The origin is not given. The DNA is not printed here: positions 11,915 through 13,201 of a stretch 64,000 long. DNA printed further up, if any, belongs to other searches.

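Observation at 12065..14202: RtcB RNA ligase and radical SAM enzyme in a two-gene operon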

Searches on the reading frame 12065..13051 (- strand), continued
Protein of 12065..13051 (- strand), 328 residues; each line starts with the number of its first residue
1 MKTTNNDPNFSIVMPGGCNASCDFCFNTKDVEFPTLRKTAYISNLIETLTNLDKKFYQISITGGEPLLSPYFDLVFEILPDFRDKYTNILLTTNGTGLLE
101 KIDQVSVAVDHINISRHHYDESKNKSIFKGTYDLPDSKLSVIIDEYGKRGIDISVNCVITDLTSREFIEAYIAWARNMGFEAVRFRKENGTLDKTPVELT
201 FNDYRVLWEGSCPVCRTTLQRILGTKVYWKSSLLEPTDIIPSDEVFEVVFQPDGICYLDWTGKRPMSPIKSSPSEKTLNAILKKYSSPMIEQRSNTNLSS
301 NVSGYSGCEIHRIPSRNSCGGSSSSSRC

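Call 65: search_protein_families(library=pfam, proteins=[L017:4514-5284:+, L017:6991-8430:+, L025:2617-4017:+, L025:2294-2614:+, L048:5151-5657:+, L048:5663-5992:+, L048:7036-7404:+, L048:7420-7890:+, L029:6946-10644:-, L014:5266-5733:+], max_evalue=0.001)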
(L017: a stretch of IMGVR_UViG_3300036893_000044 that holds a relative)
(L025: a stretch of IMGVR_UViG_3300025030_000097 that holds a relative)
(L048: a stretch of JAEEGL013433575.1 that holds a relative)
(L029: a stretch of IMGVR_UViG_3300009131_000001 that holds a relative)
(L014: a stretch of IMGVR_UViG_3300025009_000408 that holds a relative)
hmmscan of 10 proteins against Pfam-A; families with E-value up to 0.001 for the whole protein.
L017:4514-5284:+ (257 aa): 1 family
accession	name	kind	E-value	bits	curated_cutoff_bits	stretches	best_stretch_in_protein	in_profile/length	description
PF04446.17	Thg1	-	2.3e-28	99.2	29.2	1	14-142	3-130/130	tRNAHis guanylyltransferase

L017:6991-8430:+ (480 aa): 3 families
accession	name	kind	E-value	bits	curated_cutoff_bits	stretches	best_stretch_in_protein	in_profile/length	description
PF03796.21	DnaB_C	-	2.1e-87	293.2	27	1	220-477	1-255/255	DnaB-like helicase C terminal domain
PF00772.26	DnaB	-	1.2e-29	102.8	23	1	43-144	2-103/103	DnaB-like helicase N terminal domain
PF13481.12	AAA_25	-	4.4e-09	36.7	27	1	231-401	25-192/195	AAA domain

L025:2617-4017:+ (467 aa): 3 families
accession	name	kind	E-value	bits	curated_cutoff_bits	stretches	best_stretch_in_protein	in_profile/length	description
PF01743.26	PolyA_pol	-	3.2e-20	73.2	23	1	32-153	1-126/126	Poly A polymerase head domain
PF12627.12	PolyA_pol_RNAbd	-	4.1e-09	36.5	22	1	182-240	5-61/64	Probable RNA and SrmB- binding site of polymerase A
PF01966.28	HD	-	5e-06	27.2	22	1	257-355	1-96/116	HD domain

L025:2294-2614:+ (107 aa): 0 families

L048:5151-5657:+ (169 aa): 1 family
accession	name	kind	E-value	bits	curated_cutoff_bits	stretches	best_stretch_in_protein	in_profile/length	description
PF18143.6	HAD_SAK_2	-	1.9e-16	61.1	27.5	1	6-157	1-138/139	HAD domain in Swiss Army Knife RNA repair proteins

L048:5663-5992:+ (110 aa): 0 families

L048:7036-7404:+ (123 aa): 0 families

L048:7420-7890:+ (157 aa): 0 families

L029:6946-10644:- (1233 aa): 0 families

L014:5266-5733:+ (156 aa): 1 family
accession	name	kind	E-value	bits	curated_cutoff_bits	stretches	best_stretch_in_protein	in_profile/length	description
PF10686.14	YAcAr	-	8e-09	35.6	28.2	1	27-91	2-65/66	YspA, cpYpsA-related SLOG family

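Call 67: find_related_loci(query=L017:6991-8430:+, collection=viral_contigs, flank=6000)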
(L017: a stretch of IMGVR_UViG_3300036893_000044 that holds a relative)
Query L017:6991-8430:+ (480 aa) in viral_contigs; peptide patterns used: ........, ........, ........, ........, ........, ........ (x = any residue, [..] = any of these).
16 stretches matched a pattern; 13 encode a relative of the query (tblastn E <= 1e-3); 13 distinct loci.
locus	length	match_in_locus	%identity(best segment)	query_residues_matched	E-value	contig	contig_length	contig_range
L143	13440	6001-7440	100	1-480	0e+0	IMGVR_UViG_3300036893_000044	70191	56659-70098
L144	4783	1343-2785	74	1-480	0e+0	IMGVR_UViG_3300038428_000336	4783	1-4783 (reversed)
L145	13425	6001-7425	67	6-480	0e+0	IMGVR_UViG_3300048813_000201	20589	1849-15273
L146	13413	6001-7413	61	1-480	0e+0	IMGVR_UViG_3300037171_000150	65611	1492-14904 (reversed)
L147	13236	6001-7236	54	1-423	5e-141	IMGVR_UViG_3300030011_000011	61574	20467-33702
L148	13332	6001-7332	48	40-480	4e-125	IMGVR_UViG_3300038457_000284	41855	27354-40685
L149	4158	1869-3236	37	18-479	8e-84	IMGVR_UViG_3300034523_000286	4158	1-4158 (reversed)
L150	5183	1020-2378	37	21-479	1e-82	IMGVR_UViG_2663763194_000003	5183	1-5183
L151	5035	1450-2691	34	48-478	3e-71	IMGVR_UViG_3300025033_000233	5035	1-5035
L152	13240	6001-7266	36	44-464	6e-68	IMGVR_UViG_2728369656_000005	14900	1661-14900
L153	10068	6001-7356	37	22-479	1e-83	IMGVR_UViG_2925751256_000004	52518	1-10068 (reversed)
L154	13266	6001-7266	36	44-464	6e-68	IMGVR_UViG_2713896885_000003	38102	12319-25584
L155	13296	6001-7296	33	44-478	4e-61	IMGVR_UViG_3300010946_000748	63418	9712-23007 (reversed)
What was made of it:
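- Tried and rejected: A DnaB-based control set was too small (13 loci, partly the same phages) and was dropped (call 67).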

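Call 71: find_related_loci(query=L069:4830-5699:+, collection=viral_contigs, flank=6000)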
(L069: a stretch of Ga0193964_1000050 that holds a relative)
Query L069:4830-5699:+ (290 aa) in viral_contigs; peptide patterns used: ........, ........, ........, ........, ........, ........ (x = any residue, [..] = any of these).
119 stretches matched a pattern; 119 encode a relative of the query (tblastn E <= 1e-3); the best 80 are kept; 80 distinct loci.
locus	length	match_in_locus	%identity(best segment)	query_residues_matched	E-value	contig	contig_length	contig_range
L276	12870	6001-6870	100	1-290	0e+0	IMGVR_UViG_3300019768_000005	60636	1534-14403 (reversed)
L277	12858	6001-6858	65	5-290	1e-127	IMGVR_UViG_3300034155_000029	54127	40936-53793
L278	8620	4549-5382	60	6-290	4e-107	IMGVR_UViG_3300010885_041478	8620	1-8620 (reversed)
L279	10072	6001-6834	60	6-290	4e-107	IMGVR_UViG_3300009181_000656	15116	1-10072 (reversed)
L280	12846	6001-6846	56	6-290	1e-102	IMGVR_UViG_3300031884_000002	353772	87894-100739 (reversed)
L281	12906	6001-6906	46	20-290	1e-79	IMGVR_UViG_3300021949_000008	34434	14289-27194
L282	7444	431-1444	41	4-284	7e-75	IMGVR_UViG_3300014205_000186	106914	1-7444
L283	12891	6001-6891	43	6-282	8e-65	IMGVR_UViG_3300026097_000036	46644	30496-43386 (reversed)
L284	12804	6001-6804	42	2-290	2e-63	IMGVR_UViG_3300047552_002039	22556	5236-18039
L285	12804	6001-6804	42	2-290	2e-63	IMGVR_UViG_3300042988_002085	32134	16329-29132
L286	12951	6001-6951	39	3-290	4e-62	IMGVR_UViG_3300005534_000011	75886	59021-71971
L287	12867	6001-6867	39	3-290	4e-62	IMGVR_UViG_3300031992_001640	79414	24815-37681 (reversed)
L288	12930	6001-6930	40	3-290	5e-62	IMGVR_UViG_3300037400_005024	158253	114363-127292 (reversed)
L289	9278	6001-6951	39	3-290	4e-62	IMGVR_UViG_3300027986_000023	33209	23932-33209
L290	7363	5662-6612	39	3-290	1e-60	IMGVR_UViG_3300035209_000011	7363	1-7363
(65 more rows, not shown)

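Call 76: search_protein_families(library=pfam, alignment_id=A4, max_evalue=0.001)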
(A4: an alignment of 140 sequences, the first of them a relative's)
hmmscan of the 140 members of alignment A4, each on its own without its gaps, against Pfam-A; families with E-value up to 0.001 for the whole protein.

A. member 1, L277:4829-5350:+ (174 aa): 0 families

B. families by the number of members that match (of 140 scanned): 58 families (the first 25 are shown)
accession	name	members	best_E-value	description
PF00186.24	DHFR_1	15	3.5e-47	Dihydrofolate reductase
PF16363.11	GDP_Man_Dehyd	8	1e-46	GDP-mannose 4,6 dehydratase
PF01370.27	Epimerase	8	4.6e-44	NAD dependent epimerase/dehydratase family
PF04321.23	RmlD_sub_bind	8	1.6e-22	RmlD substrate binding domain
PF01073.25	3Beta_HSD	8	2.3e-19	3-beta hydroxysteroid dehydrogenase/isomerase family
PF07993.18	NAD_binding_4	8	1.4e-18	Male sterility protein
PF02719.21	Polysacc_synt_2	8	4.2e-18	Polysaccharide biosynthesis protein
PF13460.12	NAD_binding_10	6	1.6e-07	NAD(P)H-binding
PF00268.27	Ribonuc_red_sm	4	1.3e-61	Ribonucleotide reductase, small chain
PF02867.20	Ribonuc_red_lgC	3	7.3e-111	Ribonucleotide reductase, barrel domain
PF12694.12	cpYpsA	3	1.3e-31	Circularly permutated YpsA SLOG family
PF01541.30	GIY-YIG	3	3.4e-15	GIY-YIG catalytic domain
PF00317.26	Ribonuc_red_lgN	3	9.8e-12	Ribonucleotide reductase, all-alpha domain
PF07460.16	NUMOD3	3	7e-10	NUMOD3 motif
PF00226.36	DnaJ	2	6.9e-19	DnaJ domain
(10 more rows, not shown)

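Call 84: search_protein_families(library=pfam, proteins=[L039:4487-5551:+, L039:5725-6891:+, L039:9639-10640:+, L040:6923-7789:+, L031:3504-4736:+, L031:4743-5156:+, L040:6147-6932:+, L014:1728-3242:+, L014:5744-5968:+, L003:8962-9753:+], max_evalue=0.001)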
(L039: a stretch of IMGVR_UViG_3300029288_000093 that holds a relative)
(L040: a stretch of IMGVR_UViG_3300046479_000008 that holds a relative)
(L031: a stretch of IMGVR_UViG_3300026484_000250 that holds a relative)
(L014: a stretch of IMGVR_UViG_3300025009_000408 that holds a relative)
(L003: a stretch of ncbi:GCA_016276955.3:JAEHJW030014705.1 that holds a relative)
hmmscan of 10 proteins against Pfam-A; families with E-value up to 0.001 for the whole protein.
L039:4487-5551:+ (355 aa): 2 families
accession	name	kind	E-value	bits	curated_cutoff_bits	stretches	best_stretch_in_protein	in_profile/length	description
PF09414.15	RNA_ligase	-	6.5e-22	78.9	27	1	152-340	1-170/171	RNA ligase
PF21189.3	PHA02142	-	5.8e-11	43.1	27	1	7-88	3-91/92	PHA02142 OB-fold domain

L039:5725-6891:+ (389 aa): 2 families
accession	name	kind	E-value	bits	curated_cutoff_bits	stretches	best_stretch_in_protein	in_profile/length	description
PF04055.27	Radical_SAM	-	2.8e-11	44.3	29.5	1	98-251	3-162/166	Radical SAM superfamily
PF13353.11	Fer4_12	-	9.8e-06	26.3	22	1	99-195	12-110/137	4Fe-4S single cluster domain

L039:9639-10640:+ (334 aa): 1 family
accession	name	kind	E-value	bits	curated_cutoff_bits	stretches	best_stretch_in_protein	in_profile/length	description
PF04055.27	Radical_SAM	-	1.2e-21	78.1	29.5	1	43-196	3-166/166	Radical SAM superfamily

L040:6923-7789:+ (289 aa): 2 families
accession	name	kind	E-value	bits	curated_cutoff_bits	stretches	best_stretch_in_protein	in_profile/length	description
PF02540.23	NAD_synthase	-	6.3e-45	153.6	21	1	30-236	12-205/242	NAD synthase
PF06508.19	QueC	-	0.00032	20.7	22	1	34-107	2-72/210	Queuosine biosynthesis protein QueC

L031:3504-4736:+ (411 aa): 1 family
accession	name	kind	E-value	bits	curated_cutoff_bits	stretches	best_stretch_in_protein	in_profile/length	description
PF04446.17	Thg1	-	1.2e-26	93.6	29.2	1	129-288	3-127/130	tRNAHis guanylyltransferase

L031:4743-5156:+ (138 aa): 1 family
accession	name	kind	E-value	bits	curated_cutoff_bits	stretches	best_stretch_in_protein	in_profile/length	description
PF00293.34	NUDIX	-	1.4e-10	41.7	21.1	1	13-117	13-130/134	NUDIX domain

L040:6147-6932:+ (262 aa): 2 families
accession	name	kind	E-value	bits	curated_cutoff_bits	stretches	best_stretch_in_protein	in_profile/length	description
PF04446.17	Thg1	-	1.3e-27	96.7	29.2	1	11-138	3-130/130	tRNAHis guanylyltransferase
PF14413.11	Thg1C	-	0.00013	22.6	26.3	1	141-211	17-82/116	Thg1 C terminal domain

L014:1728-3242:+ (505 aa): 0 families

L014:5744-5968:+ (75 aa): 0 families

L003:8962-9753:+ (264 aa): 0 families
